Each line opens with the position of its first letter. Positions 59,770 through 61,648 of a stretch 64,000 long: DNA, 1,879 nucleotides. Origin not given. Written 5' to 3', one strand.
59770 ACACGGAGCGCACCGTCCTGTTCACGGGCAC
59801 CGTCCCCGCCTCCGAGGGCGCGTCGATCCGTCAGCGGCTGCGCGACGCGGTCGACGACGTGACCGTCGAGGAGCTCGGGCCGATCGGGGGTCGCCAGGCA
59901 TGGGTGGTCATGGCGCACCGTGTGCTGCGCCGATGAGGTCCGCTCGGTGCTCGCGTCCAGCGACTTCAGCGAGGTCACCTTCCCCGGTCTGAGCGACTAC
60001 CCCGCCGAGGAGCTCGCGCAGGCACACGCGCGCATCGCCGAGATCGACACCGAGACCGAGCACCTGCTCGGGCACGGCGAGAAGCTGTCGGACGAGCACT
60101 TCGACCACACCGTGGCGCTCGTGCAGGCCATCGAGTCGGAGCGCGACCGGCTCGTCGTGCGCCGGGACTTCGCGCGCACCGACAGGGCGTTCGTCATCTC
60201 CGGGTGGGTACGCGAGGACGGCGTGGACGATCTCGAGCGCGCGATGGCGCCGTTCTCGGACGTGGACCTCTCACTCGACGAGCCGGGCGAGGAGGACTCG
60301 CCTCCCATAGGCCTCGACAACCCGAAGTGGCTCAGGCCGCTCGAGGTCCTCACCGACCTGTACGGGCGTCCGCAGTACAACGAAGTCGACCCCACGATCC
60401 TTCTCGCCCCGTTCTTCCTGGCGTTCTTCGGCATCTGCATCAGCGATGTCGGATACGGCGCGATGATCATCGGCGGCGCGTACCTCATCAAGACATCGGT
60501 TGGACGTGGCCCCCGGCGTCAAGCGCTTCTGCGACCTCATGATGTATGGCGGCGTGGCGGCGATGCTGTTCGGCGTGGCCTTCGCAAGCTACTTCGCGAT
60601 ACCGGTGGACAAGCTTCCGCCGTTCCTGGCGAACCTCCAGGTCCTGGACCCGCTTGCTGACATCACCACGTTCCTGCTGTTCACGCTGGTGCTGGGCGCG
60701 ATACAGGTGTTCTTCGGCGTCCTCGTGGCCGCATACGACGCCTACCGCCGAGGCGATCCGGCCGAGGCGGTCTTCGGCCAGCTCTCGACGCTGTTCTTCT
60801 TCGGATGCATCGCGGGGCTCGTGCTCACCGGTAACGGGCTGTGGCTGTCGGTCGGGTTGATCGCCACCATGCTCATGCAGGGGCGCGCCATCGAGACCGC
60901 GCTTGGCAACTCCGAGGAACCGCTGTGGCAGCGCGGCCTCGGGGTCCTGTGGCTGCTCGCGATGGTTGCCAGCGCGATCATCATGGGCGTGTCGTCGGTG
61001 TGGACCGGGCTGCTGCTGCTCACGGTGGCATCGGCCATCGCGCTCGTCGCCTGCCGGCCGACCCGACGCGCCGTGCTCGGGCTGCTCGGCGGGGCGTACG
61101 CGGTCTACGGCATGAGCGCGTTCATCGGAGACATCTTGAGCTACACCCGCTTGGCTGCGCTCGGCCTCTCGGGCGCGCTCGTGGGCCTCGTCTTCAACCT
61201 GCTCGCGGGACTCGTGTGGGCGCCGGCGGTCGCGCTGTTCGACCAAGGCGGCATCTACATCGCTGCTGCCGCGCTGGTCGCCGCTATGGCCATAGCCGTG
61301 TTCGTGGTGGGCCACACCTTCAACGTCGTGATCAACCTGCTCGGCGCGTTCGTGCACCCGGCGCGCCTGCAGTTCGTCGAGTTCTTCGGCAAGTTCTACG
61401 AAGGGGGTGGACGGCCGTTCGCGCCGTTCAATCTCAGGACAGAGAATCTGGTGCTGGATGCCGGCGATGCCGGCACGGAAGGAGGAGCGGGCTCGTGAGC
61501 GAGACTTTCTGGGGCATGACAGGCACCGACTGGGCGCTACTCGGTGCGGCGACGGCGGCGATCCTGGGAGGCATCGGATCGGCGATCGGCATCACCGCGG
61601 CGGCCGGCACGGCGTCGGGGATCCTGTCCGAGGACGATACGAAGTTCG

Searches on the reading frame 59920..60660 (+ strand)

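Call 84: search_protein_families(library=pfam, proteins=[window:59920-60660:+], max_evalue=0.001)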
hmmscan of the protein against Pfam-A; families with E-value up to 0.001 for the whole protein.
window:59920-60660:+ (246 aa): 1 family
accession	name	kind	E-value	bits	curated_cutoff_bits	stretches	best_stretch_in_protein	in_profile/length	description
PF01496.24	V_ATPase_I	-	2.5e-06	26.2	30.7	1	30-190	246-414/815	V-type ATPase 116kDa subunit family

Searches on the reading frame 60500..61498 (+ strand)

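Call 84: search_protein_families(library=pfam, proteins=[window:60500-61498:+], max_evalue=0.001)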
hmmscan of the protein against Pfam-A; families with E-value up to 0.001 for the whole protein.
window:60500-61498:+ (332 aa): 1 family
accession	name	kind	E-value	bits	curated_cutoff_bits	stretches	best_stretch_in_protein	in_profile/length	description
PF01496.24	V_ATPase_I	-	1.5e-10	40.2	30.7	1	212-311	722-814/815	V-type ATPase 116kDa subunit family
